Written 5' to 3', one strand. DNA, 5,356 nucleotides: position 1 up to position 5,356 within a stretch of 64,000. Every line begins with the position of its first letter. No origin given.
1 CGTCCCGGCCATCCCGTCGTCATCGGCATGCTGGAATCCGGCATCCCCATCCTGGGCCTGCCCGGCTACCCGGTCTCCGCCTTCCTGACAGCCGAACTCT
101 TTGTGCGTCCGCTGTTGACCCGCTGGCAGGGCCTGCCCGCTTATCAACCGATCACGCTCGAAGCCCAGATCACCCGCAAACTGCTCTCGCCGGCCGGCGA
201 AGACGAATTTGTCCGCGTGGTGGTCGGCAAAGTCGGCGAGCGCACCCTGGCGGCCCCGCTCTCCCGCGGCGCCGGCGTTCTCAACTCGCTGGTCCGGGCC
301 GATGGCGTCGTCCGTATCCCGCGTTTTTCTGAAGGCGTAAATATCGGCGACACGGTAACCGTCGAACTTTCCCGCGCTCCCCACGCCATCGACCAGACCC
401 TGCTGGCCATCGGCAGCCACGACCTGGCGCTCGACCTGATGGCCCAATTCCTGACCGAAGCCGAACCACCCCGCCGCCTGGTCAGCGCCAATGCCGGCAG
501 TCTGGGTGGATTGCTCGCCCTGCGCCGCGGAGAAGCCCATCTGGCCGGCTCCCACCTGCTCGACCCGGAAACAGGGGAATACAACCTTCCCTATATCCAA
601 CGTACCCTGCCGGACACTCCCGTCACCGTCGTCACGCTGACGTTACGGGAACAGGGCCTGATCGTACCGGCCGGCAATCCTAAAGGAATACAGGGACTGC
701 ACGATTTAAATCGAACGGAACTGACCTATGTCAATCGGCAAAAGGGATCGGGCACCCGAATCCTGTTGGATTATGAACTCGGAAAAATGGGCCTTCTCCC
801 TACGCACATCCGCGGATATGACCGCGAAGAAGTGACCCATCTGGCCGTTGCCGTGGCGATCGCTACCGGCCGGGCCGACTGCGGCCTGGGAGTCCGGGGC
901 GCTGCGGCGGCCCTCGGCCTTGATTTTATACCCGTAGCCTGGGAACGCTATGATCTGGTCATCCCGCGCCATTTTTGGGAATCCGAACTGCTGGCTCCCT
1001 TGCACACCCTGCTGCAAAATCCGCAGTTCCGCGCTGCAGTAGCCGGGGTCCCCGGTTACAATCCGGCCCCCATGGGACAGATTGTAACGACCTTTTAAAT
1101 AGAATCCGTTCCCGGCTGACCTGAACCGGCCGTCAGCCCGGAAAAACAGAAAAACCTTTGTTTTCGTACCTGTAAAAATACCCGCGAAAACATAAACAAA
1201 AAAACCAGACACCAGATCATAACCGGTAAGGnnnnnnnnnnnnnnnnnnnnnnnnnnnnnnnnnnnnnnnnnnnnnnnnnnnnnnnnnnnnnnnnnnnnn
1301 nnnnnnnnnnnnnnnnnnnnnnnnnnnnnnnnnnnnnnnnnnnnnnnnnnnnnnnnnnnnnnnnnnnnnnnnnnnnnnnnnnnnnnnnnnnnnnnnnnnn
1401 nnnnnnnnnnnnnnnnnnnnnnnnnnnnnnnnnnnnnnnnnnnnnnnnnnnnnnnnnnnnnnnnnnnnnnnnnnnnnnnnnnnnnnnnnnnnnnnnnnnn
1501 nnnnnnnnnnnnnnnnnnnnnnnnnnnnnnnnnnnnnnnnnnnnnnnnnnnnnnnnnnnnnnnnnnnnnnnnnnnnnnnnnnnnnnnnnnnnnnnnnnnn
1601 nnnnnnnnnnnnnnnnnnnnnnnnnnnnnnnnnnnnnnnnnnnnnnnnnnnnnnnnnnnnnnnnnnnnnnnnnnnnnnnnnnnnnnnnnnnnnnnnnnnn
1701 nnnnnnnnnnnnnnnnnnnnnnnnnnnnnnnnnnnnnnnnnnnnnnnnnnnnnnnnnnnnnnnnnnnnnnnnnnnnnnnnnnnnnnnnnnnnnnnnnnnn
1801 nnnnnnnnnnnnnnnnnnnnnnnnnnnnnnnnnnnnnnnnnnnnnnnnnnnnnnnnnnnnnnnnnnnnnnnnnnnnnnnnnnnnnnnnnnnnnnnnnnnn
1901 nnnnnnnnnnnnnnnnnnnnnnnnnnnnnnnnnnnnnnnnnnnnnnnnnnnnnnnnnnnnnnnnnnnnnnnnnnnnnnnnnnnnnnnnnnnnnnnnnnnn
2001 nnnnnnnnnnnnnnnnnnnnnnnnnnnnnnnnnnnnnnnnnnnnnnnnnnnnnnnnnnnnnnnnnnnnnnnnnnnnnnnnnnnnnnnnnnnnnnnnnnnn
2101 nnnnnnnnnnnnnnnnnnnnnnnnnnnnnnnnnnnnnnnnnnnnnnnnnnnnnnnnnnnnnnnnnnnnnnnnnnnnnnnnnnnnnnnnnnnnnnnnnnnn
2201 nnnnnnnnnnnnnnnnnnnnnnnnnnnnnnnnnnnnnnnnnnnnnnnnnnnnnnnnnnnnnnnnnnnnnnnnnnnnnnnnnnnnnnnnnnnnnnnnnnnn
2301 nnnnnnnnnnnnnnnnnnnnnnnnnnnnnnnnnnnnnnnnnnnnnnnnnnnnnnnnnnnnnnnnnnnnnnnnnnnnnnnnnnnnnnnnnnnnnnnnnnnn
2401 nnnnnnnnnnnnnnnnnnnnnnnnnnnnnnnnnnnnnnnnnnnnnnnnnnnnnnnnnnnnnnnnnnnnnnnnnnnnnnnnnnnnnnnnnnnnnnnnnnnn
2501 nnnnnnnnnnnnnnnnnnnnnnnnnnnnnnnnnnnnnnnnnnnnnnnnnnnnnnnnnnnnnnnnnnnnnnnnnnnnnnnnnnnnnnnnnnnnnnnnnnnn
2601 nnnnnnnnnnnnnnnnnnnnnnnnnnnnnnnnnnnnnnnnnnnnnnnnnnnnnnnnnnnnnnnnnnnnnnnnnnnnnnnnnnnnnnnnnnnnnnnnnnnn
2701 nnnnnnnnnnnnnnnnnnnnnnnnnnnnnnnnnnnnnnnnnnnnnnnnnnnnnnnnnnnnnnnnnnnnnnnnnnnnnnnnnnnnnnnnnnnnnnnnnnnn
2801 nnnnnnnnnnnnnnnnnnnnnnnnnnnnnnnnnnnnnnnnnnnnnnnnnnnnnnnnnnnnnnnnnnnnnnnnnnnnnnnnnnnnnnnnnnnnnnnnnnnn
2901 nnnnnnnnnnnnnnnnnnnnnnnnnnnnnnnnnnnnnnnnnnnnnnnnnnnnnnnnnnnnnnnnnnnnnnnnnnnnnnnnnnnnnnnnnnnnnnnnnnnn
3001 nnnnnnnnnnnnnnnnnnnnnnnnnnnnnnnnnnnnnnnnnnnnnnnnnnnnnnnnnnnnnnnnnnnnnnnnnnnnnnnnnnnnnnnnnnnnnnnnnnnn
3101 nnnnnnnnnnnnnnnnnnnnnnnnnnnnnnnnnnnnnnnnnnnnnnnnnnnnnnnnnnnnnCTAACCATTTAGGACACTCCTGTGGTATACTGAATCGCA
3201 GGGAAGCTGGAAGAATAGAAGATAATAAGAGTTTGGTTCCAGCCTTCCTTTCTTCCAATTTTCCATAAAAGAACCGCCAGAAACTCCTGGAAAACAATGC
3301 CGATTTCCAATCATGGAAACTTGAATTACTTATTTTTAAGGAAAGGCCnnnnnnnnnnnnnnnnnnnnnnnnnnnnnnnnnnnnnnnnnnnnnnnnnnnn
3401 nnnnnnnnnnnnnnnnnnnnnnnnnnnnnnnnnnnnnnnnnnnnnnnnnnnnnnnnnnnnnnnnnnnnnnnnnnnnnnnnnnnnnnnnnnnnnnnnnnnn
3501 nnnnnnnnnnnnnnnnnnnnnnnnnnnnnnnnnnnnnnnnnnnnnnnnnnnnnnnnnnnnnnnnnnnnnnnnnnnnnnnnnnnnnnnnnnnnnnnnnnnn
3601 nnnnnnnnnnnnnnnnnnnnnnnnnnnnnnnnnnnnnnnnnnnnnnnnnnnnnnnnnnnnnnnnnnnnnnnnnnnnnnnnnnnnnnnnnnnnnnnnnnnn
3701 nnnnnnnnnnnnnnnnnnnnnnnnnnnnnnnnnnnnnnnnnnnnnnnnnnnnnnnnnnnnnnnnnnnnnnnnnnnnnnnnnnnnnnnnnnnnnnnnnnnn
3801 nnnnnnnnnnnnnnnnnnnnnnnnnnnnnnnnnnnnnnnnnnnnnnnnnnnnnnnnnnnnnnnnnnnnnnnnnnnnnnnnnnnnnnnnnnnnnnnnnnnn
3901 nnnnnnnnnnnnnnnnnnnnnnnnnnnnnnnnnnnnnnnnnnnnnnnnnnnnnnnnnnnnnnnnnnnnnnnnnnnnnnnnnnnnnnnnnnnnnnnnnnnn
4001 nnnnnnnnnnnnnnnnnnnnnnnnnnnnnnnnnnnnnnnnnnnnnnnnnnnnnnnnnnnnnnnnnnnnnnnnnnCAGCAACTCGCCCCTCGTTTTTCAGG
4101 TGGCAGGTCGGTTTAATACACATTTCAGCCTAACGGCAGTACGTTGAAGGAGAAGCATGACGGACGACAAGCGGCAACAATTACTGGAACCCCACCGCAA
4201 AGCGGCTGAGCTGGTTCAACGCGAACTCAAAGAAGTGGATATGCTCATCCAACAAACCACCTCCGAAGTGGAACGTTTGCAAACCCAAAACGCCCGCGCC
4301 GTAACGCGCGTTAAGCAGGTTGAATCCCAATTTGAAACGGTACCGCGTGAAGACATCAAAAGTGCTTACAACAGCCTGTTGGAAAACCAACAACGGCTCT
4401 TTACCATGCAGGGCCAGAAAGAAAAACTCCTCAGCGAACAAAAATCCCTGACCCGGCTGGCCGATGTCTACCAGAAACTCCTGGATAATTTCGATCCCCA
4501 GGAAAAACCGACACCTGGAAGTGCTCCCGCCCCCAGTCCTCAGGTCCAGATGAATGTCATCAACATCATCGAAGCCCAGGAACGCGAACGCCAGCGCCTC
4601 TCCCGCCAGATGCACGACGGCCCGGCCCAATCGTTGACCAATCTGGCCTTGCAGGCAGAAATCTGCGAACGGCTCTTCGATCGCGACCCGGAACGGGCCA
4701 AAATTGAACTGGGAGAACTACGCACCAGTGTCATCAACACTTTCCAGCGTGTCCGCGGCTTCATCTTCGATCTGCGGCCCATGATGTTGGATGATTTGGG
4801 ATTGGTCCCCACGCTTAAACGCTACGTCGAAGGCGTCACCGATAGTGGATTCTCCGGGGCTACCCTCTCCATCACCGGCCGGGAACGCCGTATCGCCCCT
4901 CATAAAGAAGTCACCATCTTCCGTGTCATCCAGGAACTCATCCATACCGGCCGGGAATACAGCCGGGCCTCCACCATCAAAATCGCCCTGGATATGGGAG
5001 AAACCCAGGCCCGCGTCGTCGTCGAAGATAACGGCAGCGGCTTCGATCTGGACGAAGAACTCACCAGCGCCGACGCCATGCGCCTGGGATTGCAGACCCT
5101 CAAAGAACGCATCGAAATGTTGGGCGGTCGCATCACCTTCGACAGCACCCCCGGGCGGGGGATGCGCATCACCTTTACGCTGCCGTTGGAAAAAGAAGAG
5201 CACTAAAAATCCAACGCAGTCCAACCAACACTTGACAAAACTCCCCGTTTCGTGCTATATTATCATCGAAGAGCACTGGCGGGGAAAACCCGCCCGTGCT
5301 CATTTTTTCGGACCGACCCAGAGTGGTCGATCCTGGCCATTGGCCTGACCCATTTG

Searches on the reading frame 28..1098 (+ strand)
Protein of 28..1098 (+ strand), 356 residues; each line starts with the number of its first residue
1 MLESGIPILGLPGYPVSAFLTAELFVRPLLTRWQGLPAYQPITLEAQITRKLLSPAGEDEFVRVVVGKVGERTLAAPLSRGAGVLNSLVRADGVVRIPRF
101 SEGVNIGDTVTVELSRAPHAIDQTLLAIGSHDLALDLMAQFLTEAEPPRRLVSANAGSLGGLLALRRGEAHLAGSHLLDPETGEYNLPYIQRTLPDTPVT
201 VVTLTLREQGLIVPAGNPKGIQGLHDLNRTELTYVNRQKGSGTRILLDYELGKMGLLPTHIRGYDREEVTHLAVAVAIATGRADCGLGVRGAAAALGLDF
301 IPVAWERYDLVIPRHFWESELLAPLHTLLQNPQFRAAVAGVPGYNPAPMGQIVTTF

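Call 45: find_encoding_contigs(protein=window:28-1098:+, flank=10000, max_places=4)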
Protein window:28-1098:+ (356 aa): no gene with exactly this product is on record in the collection.

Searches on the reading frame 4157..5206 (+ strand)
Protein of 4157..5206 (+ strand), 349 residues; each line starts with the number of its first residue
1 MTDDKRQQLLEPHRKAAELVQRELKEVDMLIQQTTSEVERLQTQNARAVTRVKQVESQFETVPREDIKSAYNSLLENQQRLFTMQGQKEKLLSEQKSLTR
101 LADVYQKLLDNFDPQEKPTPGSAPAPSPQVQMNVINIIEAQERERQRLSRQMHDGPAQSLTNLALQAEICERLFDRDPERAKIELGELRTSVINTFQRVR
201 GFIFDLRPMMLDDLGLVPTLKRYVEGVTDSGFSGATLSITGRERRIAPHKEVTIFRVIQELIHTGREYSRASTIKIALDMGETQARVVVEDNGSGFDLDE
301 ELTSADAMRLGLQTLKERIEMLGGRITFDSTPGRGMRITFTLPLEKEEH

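Call 46: find_encoding_contigs(protein=window:4157-5206:+, flank=10000, max_places=4)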
Protein window:4157-5206:+ (349 aa): 3 contigs read that carry it; 2 places shown.
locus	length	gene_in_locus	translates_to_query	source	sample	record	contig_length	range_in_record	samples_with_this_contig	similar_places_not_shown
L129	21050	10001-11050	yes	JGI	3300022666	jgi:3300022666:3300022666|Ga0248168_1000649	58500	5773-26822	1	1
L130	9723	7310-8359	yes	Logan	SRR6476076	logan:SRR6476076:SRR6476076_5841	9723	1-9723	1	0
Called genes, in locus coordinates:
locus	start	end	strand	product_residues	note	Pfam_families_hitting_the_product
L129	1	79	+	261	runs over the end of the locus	PF01987:AIM24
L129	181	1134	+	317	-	PF00389:2-Hacid_dh, PF02826:2-Hacid_dh_C, PF03807:F420_oxidored (faint)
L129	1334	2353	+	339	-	PF01734:Patatin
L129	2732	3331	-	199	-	PF02325:CCB3_YggT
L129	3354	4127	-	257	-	PF02578:Cu-oxidase_4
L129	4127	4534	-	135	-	PF09579:Spore_YtfJ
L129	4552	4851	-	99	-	-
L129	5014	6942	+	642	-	PF03453:MoeA_N, PF00994:MoCF_biosynth, PF03454:MoeA_C, PF12727:PBP_like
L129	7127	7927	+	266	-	-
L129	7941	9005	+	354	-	PF01266:DAO, PF01946:Thi4 (weak), PF13450:NAD_binding_8 (weak)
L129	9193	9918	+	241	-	PF00072:Response_reg, PF00196:GerE, PF04545:Sigma70_r4 (weak), PF08281:Sigma70_r4_2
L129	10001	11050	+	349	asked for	PF05384:DegS, PF07730:HisKA_3, PF02518:HATPase_c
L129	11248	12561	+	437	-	PF03979:Sigma70_r1_1, PF00140:Sigma70_r1_2, PF04542:Sigma70_r2, PF04539:Sigma70_r3, PF04545:Sigma70_r4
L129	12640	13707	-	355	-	PF01300:Sua5_yciO_yrdC, PF03481:Sua5_C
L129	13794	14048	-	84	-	-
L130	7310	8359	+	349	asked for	PF05384:DegS, PF07730:HisKA_3, PF02518:HATPase_c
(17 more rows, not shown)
